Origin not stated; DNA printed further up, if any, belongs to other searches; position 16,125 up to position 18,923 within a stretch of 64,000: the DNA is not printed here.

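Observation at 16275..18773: Bacterial-type ArnT-like GT-C glycosyltransferase in a eukaryotic genome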

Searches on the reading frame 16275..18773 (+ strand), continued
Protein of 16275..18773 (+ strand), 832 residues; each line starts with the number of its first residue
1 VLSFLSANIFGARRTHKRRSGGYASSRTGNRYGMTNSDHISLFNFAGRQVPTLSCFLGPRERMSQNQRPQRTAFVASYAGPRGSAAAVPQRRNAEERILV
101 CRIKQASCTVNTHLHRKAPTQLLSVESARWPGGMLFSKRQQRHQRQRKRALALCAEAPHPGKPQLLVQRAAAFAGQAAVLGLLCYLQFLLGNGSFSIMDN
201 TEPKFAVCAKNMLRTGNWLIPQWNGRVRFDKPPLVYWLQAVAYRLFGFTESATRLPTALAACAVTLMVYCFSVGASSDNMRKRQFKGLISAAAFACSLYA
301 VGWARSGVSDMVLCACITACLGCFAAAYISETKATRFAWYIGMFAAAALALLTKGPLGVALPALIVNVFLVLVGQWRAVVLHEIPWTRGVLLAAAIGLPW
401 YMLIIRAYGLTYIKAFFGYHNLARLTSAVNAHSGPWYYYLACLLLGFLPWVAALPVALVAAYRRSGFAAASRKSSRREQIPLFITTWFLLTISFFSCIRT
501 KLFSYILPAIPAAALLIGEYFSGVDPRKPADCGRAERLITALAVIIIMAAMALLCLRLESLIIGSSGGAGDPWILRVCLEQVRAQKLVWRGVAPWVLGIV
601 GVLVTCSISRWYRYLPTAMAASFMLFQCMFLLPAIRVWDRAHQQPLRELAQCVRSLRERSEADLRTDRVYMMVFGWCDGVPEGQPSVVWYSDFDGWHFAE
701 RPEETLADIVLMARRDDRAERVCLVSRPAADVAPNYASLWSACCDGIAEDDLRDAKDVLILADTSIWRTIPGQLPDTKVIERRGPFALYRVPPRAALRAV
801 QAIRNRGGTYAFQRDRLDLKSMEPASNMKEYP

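Call 25: find_encoding_contigs(protein=P0198, flank=6000, max_places=2)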
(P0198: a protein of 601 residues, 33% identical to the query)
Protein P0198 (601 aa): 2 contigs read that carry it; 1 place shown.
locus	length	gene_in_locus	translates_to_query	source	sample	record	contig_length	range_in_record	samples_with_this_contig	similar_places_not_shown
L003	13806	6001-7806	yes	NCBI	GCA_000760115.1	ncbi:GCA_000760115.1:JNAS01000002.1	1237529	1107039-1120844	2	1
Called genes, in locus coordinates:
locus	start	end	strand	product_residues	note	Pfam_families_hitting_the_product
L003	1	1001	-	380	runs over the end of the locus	PF02096:60KD_IMP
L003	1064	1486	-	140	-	PF03703:bPH_2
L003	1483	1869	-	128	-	PF00825:Ribonuclease_P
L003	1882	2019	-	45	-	PF00468:Ribosomal_L34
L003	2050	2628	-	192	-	PF10989:DUF2808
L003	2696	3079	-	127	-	PF07736:CM_1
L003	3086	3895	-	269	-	PF00574:CLP_protease (faint), PF25145:NfeD1b_N, PF01343:Peptidase_S49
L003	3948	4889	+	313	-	PF00892:EamA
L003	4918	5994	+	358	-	PF00534:Glycos_transf_1, PF13692:Glyco_trans_1_4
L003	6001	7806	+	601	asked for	PF13231:PMT_2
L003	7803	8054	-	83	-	-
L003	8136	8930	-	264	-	PF03547:Mem_trans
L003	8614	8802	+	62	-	-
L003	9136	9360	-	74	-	-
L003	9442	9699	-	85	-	PF03083:MtN3_slv (weak), PF04193:PQ-loop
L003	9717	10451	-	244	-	PF13911:AhpC-TSA_2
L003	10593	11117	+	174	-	PF00258:Flavodoxin_1, PF12641:Flavodoxin_3 (weak)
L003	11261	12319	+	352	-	PF00421:PSII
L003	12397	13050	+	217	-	PF11866:DUF3386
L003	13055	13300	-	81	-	-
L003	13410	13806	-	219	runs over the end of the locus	PF08241:Methyltransf_11 (weak)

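Call 26: find_encoding_contigs(protein=P0139, flank=6000, max_places=2)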
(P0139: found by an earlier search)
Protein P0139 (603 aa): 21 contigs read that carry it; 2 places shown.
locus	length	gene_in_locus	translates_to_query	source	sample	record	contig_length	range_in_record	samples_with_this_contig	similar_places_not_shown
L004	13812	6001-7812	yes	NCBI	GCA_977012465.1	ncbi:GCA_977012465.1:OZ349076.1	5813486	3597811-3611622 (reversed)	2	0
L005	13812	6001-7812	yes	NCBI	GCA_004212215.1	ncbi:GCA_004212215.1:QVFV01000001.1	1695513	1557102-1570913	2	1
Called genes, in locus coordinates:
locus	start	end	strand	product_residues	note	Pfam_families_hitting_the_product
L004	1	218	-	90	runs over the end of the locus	PF12058:PipX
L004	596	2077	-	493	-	PF04715:, PF00425:Chorismate_bind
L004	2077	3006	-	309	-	PF02361:CbiQ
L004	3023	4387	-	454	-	PF00005:ABC_tran (faint), PF00009:GTP_EFTU (weak), PF01926:MMR_HSR1, PF02421:FeoB_N (weak), PF01926:MMR_HSR1, PF02421:FeoB_N, PF00009:GTP_EFTU, PF14714:KH_dom-like, +4 more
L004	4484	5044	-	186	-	-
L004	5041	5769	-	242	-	PF00226:DnaJ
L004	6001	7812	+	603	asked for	PF13231:PMT_2, PF02366:PMT (weak)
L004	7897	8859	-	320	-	PF00291:PALP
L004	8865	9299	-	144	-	PF02082:Rrf2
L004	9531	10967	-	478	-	PF04966:OprB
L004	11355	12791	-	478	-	PF04966:OprB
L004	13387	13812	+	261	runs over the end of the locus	PF13340:DUF4096, PF01609:DDE_Tnp_1, PF13586:DDE_Tnp_1_2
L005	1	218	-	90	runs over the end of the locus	PF12058:PipX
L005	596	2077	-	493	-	PF04715:, PF00425:Chorismate_bind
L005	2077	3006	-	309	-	PF02361:CbiQ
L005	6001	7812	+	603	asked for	PF13231:PMT_2, PF02366:PMT (weak)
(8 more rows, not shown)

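Call 27: search_protein_families(library=ncbifam, proteins=[L003:4918-5994:+, L003:3948-4889:+], max_evalue=0.00001)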
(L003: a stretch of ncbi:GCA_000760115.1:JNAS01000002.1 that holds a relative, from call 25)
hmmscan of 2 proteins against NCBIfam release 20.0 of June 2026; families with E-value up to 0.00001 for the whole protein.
L003:4918-5994:+ (358 aa): 19 families
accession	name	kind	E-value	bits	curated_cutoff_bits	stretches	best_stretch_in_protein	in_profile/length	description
TIGR03999.1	thiol_BshA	equivalog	5.1e-13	48.7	273.7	1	260-339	274-355/375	N-acetyl-alpha-D-glucosaminyl L-malate synthase BshA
NF041876.1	EPS_EpsE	equivalog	6.1e-13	48.8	400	1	231-320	269-357/389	exopolysaccharide biosynthesis GT4 family glycosyltransferase EpsE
TIGR02470.1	sucr_synth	equivalog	3.7e-12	45.2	810.4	1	248-334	633-719/784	sucrose synthase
NF053787.1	GlcN_PG_synth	equivalog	7e-12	44.8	480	1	190-350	200-356/361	N-acetylglucosaminyl phosphatidylglycerol synthase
TIGR03088.1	stp2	hypoth_equivalog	1.8e-10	40.4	409.05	1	263-322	277-340/374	TIGR03088 family PEP-CTERM/XrtA system glycosyltransferase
NF047880.1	glyco_SdgA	exception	1.9e-10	40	800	1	182-331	310-462/488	serine-aspartate repeat adhesin O-glycosyltransferase SdgA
TIGR02149.1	glgA_Coryne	subfamily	7.7e-10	38.4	302.4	1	187-316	204-341/391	glycogen synthase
TIGR02472.1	sucr_P_syn_N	equivalog_domain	8.8e-10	38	576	1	257-336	339-417/439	sucrose-phosphate synthase, putative, glycosyltransferase domain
TIGR03449.1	mycothiol_MshA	equivalog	1.9e-09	37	462.5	1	261-331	306-374/406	D-inositol-3-phosphate glycosyltransferase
NF046085.1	XrtY_assoc_Gly1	equivalog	1.2e-08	34.2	400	1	227-341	250-364/387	XrtY-associated glycosyltransferase XYAG1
TIGR02468.1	sucrsPsyn_pln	equivalog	3e-08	32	1143.95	1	257-336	570-651/1051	sucrose-phosphate synthase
NF047684.1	TeichurnBiosyTuaC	equivalog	1.6e-07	30.6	550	1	190-338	222-366/391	teichuronic acid biosynthesis protein TuaC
NF041010.1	glycosy_Agl16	equivalog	4.8e-07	29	575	1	167-348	157-339/352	glycosylation protein Agl16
NF047881.1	glyco_SdgB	exception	6.1e-07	28.5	800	1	183-327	317-466/496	serine-aspartate repeat adhesin O-glycosyltransferase SdgB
TIGR04047.1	MSMEG_0565_glyc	hypoth_equivalog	9.1e-07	28.3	259.85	0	234-331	253-349/373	MSMEG_0565 family glycosyltransferase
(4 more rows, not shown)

L003:3948-4889:+ (313 aa): 3 families
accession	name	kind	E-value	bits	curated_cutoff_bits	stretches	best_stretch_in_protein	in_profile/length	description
TIGR00950.1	2A78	equivalog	9.7e-27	94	230.2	1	17-294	1-263/264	carboxylate/amino acid/amine transporter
NF008432.0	PRK11272.1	equivalog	1.6e-13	50.5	270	1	14-303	19-291/294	drug/metabolite exporter YedA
TIGR03340.1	phn_DUF6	hypoth_equivalog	5e-08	33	288.15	1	45-294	37-278/281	phosphonate utilization associated putative membrane protein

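Call 34: find_encoding_contigs(protein=P0003, flank=8000, max_places=1)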
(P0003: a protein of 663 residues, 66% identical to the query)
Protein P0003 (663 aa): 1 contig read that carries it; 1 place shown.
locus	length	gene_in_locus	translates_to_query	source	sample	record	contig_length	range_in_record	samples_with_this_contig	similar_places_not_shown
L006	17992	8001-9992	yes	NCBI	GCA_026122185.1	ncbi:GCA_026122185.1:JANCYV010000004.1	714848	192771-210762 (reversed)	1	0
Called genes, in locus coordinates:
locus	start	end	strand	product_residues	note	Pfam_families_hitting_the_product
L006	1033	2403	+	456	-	-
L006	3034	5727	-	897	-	PF00176:SNF2-rel_dom, PF00270:DEAD (weak), PF04851:ResIII, PF00271:Helicase_C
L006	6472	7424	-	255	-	PF00694:Aconitase_C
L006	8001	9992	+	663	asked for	PF13231:PMT_2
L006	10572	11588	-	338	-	PF00977:His_biosynth, PF03060:NMO (faint)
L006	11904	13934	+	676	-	PF07973:tRNA_SAD, PF00587:tRNA-synt_2b, PF03129:HGTP_anticodon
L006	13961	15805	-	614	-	PF00070:Pyr_redox (faint), PF07992:Pyr_redox_2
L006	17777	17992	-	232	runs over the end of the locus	-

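Call 35: find_encoding_contigs(protein=P0004, flank=8000, max_places=1)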
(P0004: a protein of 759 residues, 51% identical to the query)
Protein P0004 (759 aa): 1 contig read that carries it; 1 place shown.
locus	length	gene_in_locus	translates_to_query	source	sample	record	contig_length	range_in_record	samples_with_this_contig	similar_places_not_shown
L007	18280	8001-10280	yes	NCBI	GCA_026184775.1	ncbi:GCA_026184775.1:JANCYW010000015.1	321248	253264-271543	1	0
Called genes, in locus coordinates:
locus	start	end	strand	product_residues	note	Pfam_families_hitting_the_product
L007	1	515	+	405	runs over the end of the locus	PF00091:Tubulin, PF12327:FtsZ_C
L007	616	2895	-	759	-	PF00069:Pkinase, PF07714:PK_Tyr_Ser-Thr, PF04784:DUF547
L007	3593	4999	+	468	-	-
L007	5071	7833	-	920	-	PF00176:SNF2-rel_dom, PF04851:ResIII (weak), PF00271:Helicase_C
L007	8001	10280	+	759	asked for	PF13231:PMT_2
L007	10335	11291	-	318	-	PF00977:His_biosynth, PF03060:NMO (faint), PF02581:TMP-TENI (faint)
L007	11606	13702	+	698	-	PF07973:tRNA_SAD, PF00587:tRNA-synt_2b, PF03129:HGTP_anticodon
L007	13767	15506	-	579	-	PF07992:Pyr_redox_2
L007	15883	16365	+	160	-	-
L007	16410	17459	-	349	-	PF04757:Pex2_Pex12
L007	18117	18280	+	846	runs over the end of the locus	PF08578:DUF1765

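Call 43: predict_structure(alignment_id=A2)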
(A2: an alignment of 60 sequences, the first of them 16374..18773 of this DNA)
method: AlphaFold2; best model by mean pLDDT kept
length: 799 residues; sequences in the alignment: 60
mean_pLDDT: 83.9   pTM: 0.83
mean pLDDT of the five models: 83.9, 83.1, 82.7, 82.6, 82.6
residues with pLDDT >= 90: 548; 70-90: 99; 50-70: 34; < 50: 118
segments of 3 or more residues with pLDDT < 50: 1-101, 784-799
pLDDT, mean of each block of 10 residues (from residue 1): 38 31 30 35 32 32 29 29 34 40 67 76 57 88 97 97 94 97 96 93 98 98 98 98 94 98 97 97 99 98 98 98 96 98 98 98 97 96 91 73 93 97 95 82 96 98 89 97 97 79 94 98 95 78 95 98 98 94 98 97 95 97 92 89 72 96 92 95 89 81 93 94 96 90 95 96 96 89 47 39
secondary structure, 60 per line:
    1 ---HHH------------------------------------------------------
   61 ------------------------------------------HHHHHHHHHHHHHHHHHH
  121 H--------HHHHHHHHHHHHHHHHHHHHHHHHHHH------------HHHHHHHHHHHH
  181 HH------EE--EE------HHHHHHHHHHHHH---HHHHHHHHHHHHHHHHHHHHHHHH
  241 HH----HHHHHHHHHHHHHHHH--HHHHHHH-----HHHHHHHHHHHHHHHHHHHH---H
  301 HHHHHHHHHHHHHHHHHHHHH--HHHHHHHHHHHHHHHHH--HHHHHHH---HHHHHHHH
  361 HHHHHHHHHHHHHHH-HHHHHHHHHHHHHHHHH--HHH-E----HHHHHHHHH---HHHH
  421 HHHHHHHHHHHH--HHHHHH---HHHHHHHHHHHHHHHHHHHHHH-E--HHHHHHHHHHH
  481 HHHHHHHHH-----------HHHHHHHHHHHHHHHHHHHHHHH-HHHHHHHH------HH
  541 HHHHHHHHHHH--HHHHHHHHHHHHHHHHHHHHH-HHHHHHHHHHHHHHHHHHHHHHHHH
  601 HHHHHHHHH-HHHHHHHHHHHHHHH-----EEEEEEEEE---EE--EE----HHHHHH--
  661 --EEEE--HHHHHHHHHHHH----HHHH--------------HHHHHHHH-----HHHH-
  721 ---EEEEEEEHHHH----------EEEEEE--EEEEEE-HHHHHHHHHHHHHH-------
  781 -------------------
elements in order (helices of 4 or more, strands of 3 or more residues): H103-121 H130-156 H169-182 H201-213 H217-242 H247-262 H265-271 H277-296 H300-321 H324-340 H343-349 H353-375 H377-393 H405-413 H417-432 H435-440 H444-465 H470-489 H501-523 H525-532 H539-551 H554-574 H576-609 H611-625 E631-639 H653-658 E663-666 H669-680 H685-688 H703-710 H716-719 E724-730 H731-734 E745-750 E753-758 H760-773

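Call 46: fold_search(model_id=the predicted structure, library=pdb)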
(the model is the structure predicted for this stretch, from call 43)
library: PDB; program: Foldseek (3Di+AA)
matches with E <= 10: 271; with E <= 0.001: 11
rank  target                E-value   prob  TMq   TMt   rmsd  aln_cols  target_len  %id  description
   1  5f15                  2.7e-18  1.00  0.55  0.78   5.5       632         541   19  Crystal Structure of ArnT from Cupriavidus metallidurans bound to Undecaprenyl phosphate (released 2016-02-17)
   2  5ezm                  4.3e-18  1.00  0.56  0.81   5.4       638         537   18  Crystal Structure of ArnT from Cupriavidus metallidurans in the apo state (released 2016-02-17)
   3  7e9s_A                1.8e-05  1.00  0.36  0.34  13.9       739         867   10  Archaeal oligosaccharyltransferase AglB from Archaeoglobus fulgidus in complex with an inhibitory peptide and a dolich (released 2021-09-08)
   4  8b6l_I                2.3e-05  1.00  0.38  0.43  11.7       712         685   12  Subtomogram average of the human Sec61-TRAP-OSTA-translocon (released 2022-12-07)
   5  3waj                  3.1e-05  1.00  0.27  0.27  17.9       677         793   12  Crystal structure of the Archaeoglobus fulgidus oligosaccharyltransferase (O29867_ARCFU) complex with Zn and sulfate (released 2013-10-30)
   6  8pn9_A                6.2e-05  1.00  0.38  0.45  10.5       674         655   13  Structure of human oligosaccharyltransferase OST-A complex bound to NGI-1 (released 2024-05-08)
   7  9n9j_I                1.5e-04  1.00  0.34  0.38  11.9       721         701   11  Structure of a GRP94 folding intermediate engaged with a CCDC134- and FKBP11-bound secretory translocon (released 2025-11-19)
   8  6s7o_A                1.6e-04  1.00  0.39  0.47  10.1       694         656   12  Cryo-EM structure of human oligosaccharyltransferase complex OST-A (released 2019-12-18)
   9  9s6t_A                2.2e-04  1.00  0.34  0.52  11.2       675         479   10  Ternary cryo-EM structure of chicken ALG12 with Dol25-PP-GlcNAc2Man7, Dol25-P-Man, and Fab (released 2026-03-18)
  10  9i5k_A                2.7e-04  1.00  0.34  0.52   6.9       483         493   14  Structure of the Chaetomium thermophilum Pmt4 homodimer (C2 symmetry) (released 2025-12-24)
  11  6ftg_5                3.9e-04  1.00  0.37  0.44  14.2       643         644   12  Subtomogram average of OST-containing ribosome-translocon complexes from canine rough microsomal membranes (released 2018-03-21)
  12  9s6r_A                1.1e-03  1.00  0.29  0.53   9.9       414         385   11  Ternary cryo-EM structure of yeast ALG3 with Dol25-PP-GlcNAc2Man5, Dol25-P-Man, and Fab (released 2026-03-18)
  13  8if8_B                2.1e-03  1.00  0.34  0.41  11.9       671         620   13  Arabinosyltransferase AftA (released 2023-05-31)
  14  9s6u_A                2.3e-03  1.00  0.40  0.55   9.2       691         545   11  Ternary cryo-EM structure of human ALG9 with Dol25-PP-GlcNAc2Man8, Dol25-P-Man and Fab (released 2026-03-18)
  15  7bvh_A                3.6e-03  1.00  0.30  0.24  14.3       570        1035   14  Crystal structure of arabinosyltransferase EmbC2-AcpM2 complex from Mycobacterium smegmatis complexed with di-arabinos (released 2020-04-29)
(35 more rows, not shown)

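Call 54: find_encoding_contigs(protein=P0019, flank=5000, max_places=1)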
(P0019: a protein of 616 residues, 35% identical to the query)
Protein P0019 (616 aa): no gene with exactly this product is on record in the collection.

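Call 55: find_encoding_contigs(protein=P0160, flank=5000, max_places=1)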
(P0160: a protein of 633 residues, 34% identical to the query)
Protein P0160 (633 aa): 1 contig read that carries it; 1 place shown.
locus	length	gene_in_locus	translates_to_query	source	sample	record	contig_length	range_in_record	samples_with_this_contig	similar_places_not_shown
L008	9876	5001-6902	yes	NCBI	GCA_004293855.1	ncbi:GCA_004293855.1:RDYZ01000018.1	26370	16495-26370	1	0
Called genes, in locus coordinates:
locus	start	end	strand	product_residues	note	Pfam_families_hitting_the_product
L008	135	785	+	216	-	PF02570:CbiC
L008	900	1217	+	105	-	PF00936:BMC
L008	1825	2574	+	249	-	PF00072:Response_reg, PF00486:Trans_reg_C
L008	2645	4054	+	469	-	PF00512:HisKA, PF02518:HATPase_c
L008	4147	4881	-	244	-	-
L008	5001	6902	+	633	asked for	PF13231:PMT_2 (weak)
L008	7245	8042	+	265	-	PF04367:DUF502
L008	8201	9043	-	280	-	-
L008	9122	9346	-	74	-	-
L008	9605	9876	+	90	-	PF06026:Rib_5-P_isom_A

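Call 56: find_encoding_contigs(protein=P0006, flank=5000, max_places=1)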
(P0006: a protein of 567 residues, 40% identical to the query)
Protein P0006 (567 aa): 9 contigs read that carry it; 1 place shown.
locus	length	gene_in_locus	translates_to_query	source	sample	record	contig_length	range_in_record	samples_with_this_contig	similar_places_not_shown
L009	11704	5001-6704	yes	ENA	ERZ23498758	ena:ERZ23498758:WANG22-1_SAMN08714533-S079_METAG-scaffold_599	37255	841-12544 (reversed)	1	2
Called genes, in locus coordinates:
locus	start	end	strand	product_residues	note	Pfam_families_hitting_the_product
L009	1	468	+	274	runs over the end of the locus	PF12850:Metallophos_2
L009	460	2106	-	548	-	PF01266:DAO (faint), PF01593:Amino_oxidase, PF13450:NAD_binding_8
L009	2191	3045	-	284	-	PF00583:Acetyltransf_1, PF13673:Acetyltransf_10 (faint), PF18014:Acetyltransf_18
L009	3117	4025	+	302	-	PF01522:Polysacc_deac_1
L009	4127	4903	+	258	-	PF00903:Glyoxalase, PF22677:Ble-like_N (faint), PF00903:Glyoxalase, PF18029:Glyoxalase_6 (weak)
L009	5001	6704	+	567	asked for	PF13231:PMT_2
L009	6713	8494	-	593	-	PF00924:MS_channel_2nd, PF21082:MS_channel_3rd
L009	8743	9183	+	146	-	PF00383:dCMP_cyt_deam_1, PF14437:MafB19-deam, PF14439:Bd3614-deam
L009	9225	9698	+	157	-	PF08670:MEKHLA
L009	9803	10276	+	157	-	-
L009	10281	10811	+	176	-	PF01872:RibD_C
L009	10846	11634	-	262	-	PF01048:PNP_UDP_1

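Call 57: find_encoding_contigs(protein=P0157, flank=5000, max_places=1)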
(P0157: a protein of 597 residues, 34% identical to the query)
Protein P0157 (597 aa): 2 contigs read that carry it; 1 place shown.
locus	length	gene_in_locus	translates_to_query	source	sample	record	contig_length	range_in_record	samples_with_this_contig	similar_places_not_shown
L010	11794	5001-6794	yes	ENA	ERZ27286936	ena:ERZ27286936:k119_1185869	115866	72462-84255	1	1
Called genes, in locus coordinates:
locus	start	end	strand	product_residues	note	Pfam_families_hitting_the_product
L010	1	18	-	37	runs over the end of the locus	PF08041:PetM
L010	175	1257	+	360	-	PF04166:PdxA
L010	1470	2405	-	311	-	PF02086:MethyltransfD12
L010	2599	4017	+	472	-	PF03193:RsgA_GTPase (faint), PF00350:Dynamin_N (faint), PF05049:IIGP (weak), PF00009:GTP_EFTU, PF02421:FeoB_N (weak), PF04548:AIG1 (weak), PF01926:MMR_HSR1, PF05128:DUF697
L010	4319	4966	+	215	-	PF01569:PAP2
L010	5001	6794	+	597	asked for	PF13231:PMT_2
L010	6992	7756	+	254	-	PF01479:S4 (weak), PF00849:PseudoU_synth_2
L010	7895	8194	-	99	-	PF11282:DUF3082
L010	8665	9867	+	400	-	PF02401:LYTB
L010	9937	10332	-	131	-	PF01597:GCV_H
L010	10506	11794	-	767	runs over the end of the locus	PF00708:Acylphosphatase, PF07503:zf-HYPF, PF01300:Sua5_yciO_yrdC, PF17788:HypF_C, PF00814:TsaD (faint), PF22521:HypF_C_2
